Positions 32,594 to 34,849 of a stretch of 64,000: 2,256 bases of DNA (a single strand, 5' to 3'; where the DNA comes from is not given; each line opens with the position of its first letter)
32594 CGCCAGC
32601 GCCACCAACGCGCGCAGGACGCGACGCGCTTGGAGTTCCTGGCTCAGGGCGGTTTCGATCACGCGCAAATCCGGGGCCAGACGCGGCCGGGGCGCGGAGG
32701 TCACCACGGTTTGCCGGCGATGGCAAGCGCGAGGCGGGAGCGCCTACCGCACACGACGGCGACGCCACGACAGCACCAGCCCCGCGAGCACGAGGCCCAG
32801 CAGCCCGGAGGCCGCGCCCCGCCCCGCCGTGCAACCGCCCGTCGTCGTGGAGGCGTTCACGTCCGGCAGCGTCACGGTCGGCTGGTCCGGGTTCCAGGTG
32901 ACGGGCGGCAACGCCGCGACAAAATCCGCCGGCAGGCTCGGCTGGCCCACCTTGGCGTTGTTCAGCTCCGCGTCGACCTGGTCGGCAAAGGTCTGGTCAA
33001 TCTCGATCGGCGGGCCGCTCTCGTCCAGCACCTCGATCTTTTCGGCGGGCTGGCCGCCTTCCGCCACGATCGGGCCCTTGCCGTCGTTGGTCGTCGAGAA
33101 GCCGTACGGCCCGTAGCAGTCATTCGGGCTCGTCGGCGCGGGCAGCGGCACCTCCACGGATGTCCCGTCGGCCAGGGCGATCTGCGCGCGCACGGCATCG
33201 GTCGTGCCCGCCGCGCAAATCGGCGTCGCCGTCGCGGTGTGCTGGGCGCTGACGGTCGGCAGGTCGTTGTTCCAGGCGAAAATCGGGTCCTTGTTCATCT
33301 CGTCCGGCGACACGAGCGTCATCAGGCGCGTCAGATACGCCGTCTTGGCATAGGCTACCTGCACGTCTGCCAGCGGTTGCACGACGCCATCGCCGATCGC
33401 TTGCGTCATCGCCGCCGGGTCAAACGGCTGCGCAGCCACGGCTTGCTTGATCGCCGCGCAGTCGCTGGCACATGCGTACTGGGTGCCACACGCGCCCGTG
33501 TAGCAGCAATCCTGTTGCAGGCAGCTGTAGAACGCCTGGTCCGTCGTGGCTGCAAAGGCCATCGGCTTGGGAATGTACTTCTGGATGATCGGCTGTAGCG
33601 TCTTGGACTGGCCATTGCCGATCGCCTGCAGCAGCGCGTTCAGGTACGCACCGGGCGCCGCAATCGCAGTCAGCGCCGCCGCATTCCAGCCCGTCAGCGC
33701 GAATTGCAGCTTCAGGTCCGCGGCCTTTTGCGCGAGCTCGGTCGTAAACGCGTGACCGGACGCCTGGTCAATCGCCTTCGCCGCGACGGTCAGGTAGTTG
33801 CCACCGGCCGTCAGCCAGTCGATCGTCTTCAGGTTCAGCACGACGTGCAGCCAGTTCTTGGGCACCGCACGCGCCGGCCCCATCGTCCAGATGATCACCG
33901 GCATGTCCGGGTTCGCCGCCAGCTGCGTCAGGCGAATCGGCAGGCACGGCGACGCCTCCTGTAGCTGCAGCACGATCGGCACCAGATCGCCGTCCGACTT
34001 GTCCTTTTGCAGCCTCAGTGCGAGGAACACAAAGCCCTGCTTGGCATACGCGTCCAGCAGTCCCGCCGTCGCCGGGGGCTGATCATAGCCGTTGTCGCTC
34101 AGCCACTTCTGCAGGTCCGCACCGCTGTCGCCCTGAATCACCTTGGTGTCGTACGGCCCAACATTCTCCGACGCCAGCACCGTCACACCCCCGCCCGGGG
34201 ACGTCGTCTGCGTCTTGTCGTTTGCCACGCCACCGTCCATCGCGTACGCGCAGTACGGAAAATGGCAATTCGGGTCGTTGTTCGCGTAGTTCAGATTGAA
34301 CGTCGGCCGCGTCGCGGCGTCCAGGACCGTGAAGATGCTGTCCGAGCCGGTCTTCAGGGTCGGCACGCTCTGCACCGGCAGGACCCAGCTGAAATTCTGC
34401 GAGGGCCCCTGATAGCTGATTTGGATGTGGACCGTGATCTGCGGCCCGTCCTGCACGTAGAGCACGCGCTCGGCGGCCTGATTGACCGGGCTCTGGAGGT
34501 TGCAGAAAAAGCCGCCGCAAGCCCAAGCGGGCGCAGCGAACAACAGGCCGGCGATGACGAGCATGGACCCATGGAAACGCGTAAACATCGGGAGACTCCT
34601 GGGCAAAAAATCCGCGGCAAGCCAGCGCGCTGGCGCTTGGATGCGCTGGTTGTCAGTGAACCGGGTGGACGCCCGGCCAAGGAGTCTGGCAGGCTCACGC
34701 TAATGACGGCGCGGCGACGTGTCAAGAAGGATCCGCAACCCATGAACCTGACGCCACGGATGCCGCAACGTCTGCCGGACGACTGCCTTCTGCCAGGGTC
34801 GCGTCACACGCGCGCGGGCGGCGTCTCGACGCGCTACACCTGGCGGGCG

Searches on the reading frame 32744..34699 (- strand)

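Call 81: search_protein_families(library=pfam, proteins=[window:32744-34699:-], max_evalue=0.00001)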
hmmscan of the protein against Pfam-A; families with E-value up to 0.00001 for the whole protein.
window:32744-34699:- (651 aa): 1 family
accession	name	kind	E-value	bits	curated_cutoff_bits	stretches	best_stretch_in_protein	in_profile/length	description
PF10092.14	DUF2330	-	1.9e-32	113.1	24.7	1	57-283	3-223/279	Uncharacterized protein conserved in bacteria (DUF2330)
